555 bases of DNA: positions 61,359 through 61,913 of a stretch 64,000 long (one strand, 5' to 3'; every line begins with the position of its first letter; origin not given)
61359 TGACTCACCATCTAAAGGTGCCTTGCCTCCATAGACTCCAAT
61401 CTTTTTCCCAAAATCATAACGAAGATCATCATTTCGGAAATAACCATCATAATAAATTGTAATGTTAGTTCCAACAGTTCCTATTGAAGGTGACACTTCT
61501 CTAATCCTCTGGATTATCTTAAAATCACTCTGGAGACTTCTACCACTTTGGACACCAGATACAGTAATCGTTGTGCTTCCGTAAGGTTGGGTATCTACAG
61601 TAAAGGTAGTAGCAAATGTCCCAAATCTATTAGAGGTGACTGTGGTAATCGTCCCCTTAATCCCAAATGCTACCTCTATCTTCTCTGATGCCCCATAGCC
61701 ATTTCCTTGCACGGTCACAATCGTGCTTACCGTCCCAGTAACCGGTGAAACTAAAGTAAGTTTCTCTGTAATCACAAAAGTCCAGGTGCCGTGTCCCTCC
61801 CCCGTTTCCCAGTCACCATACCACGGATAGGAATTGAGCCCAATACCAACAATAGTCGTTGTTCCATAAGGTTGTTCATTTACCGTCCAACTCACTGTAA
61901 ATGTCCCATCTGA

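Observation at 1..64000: The window is wholly internal to a single giant gene of at least 64 kb (at least 21,300 codons), with neither end in view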

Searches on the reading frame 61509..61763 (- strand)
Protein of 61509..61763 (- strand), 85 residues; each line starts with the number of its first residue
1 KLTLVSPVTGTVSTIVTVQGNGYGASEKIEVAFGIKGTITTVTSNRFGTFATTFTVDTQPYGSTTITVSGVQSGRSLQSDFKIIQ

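Call 24: find_related_loci(query=A2, collection=genome_contigs, flank=10000)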
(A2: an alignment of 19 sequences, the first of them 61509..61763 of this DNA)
Query A2 (85 aa) in genome_contigs; peptide patterns used: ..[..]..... (x = any residue, [..] = any of these).
43 stretches matched a pattern; 23 encode a relative of the query (tblastn E <= 1e-3); 20 distinct loci.
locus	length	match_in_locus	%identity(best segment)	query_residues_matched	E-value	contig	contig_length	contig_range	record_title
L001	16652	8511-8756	54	4-85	2e-22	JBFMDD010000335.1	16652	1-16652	MAG: bacterium isolate MAG210 MAG210_335, whole genome shotgun sequence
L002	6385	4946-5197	49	1-84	8e-22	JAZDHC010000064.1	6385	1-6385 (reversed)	MAG: Candidatus Desantisbacteria bacterium isolate MEGAHIT-group-0.297 k141_13946800, whole genome shotgun sequence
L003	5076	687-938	48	1-84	2e-21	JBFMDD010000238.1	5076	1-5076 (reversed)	MAG: bacterium isolate MAG210 MAG210_238, whole genome shotgun sequence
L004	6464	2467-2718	48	1-84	6e-21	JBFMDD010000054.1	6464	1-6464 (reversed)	MAG: bacterium isolate MAG210 MAG210_54, whole genome shotgun sequence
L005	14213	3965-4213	47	2-84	8e-21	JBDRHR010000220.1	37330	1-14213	MAG: Nitrospirota bacterium isolate MEGAHIT-group-1.534 k141_5185648, whole genome shotgun sequence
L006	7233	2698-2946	47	1-83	8e-20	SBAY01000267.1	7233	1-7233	MAG: Nitrospira sp. isolate Bin_21_1 Hy_contig19657, whole genome shotgun sequence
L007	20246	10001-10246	46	2-83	1e-19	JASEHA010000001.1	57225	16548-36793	MAG: bacterium isolate Yes70-11 NODE_1_length_57225_cov_24.280654, whole genome shotgun sequence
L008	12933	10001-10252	49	2-84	1e-19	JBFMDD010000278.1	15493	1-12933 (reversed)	MAG: bacterium isolate MAG210 MAG210_278, whole genome shotgun sequence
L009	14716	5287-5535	45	2-84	3e-19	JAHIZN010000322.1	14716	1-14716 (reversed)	MAG: bacterium isolate Modern_marine.mb.176 Modern_marine.mb.176_k141_1810220, whole genome shotgun sequence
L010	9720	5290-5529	48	6-85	3e-19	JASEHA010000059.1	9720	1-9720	MAG: bacterium isolate Yes70-11 NODE_59_length_9720_cov_16.015830, whole genome shotgun sequence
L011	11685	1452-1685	49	6-83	4e-19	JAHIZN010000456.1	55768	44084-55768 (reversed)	MAG: bacterium isolate Modern_marine.mb.176 Modern_marine.mb.176_k141_487102, whole genome shotgun sequence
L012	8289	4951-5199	46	2-84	1e-18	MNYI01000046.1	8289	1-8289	MAG: Candidatus Desantisbacteria bacterium CG2_30_40_21 cg2_3.0_scaffold_9020_c, whole genome shotgun sequence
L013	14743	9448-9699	44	1-84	9e-19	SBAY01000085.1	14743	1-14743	MAG: Nitrospira sp. isolate Bin_21_1 Hy_contig30210, whole genome shotgun sequence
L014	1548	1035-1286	48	2-84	2e-18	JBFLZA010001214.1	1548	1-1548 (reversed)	MAG: Cyanobacteriota bacterium isolate MAG099 MAG099_1214, whole genome shotgun sequence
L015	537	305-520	53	1-72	3e-19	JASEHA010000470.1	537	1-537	MAG: bacterium isolate Yes70-11 NODE_470_length_537_cov_3.275934, whole genome shotgun sequence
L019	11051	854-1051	52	5-70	2e-16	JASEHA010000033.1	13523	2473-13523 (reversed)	MAG: bacterium isolate Yes70-11 NODE_33_length_13523_cov_20.110261, whole genome shotgun sequence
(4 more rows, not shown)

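Call 27: search_protein_families(library=pfam, proteins=[L019:2-7180:+, L019:7267-8325:+, L019:9855-10799:+], max_evalue=0.01)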
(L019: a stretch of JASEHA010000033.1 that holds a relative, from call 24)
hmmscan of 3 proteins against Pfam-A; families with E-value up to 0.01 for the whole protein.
L019:2-7180:+ (2393 aa): 2 families
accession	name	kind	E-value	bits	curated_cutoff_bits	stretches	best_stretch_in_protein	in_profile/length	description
PF00630.25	Filamin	-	0.0027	18.9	26.9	0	1943-1965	70-92/93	Filamin/ABP280 repeat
PF24893.1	DUF7743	-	0.0059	16.7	27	0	1096-1166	20-86/120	Domain of unknown function (DUF7743)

L019:7267-8325:+ (353 aa): 3 families
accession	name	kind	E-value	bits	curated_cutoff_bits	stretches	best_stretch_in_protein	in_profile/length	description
PF19572.5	PorV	-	4.1e-05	23.7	27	1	59-265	15-235/243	Type IX secretion system protein PorV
PF03349.22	Toluene_X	-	0.00013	21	29.7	1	66-130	24-85/421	Outer membrane protein transport protein (OMPP1/FadL/TodX)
PF03687.19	UPF0164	-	0.0012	18.2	21.4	1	54-140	33-118/325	Uncharacterised protein family (UPF0164)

L019:9855-10799:+ (315 aa): 0 families

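Call 30: find_related_loci(query=A2, collection=metagenome_contigs, flank=10000)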
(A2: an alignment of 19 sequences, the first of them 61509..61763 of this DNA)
Query A2 (85 aa) in metagenome_contigs; peptide patterns used: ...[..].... (x = any residue, [..] = any of these).
73 stretches matched a pattern; 1 encode a relative of the query (tblastn E <= 1e-3); 1 distinct loci.
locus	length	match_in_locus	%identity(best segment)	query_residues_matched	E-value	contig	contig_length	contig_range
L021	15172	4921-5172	42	1-85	1e-17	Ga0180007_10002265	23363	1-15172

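Call 35: search_protein_families(library=ncbifam, proteins=[L019:7267-8325:+, L019:9855-10799:+], max_evalue=1)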
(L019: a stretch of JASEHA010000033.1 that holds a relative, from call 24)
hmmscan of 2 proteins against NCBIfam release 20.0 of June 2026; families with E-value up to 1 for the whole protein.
L019:7267-8325:+ (353 aa): 5 families
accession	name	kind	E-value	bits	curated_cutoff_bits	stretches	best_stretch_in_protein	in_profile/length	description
NF033709.1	PorV_fam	subfamily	5.9e-41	141.1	90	1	56-351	3-324/326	PorV/PorQ family protein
NF052325.1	PorVQ2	equivalog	9.2e-29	100.4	325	1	42-230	12-202/354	putative type IX sorting system protein PorV2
NF033711.1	T9SS_PorQ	equivalog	2.2e-21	76.3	220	1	47-263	17-224/335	type IX secretion system protein PorQ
NF033710.1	T9SS_OM_PorV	equivalog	4.7e-16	58.9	250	1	55-266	24-248/367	type IX secretion system outer membrane channel protein PorV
NF050080.1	pilus_FilD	exception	0.0022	16.3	970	1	59-113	22-78/549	putative pilus system OmpP1/FadL family transporter FilD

L019:9855-10799:+ (315 aa): 0 families

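Call 84: find_related_loci(query=A2, collection=viral_contigs, flank=10000)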
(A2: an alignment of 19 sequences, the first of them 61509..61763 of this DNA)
Query A2 (85 aa) in viral_contigs; peptide patterns used: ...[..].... (x = any residue, [..] = any of these).
6 stretches matched a pattern, but none encodes a relative of the query by tblastn (E <= 1e-3).
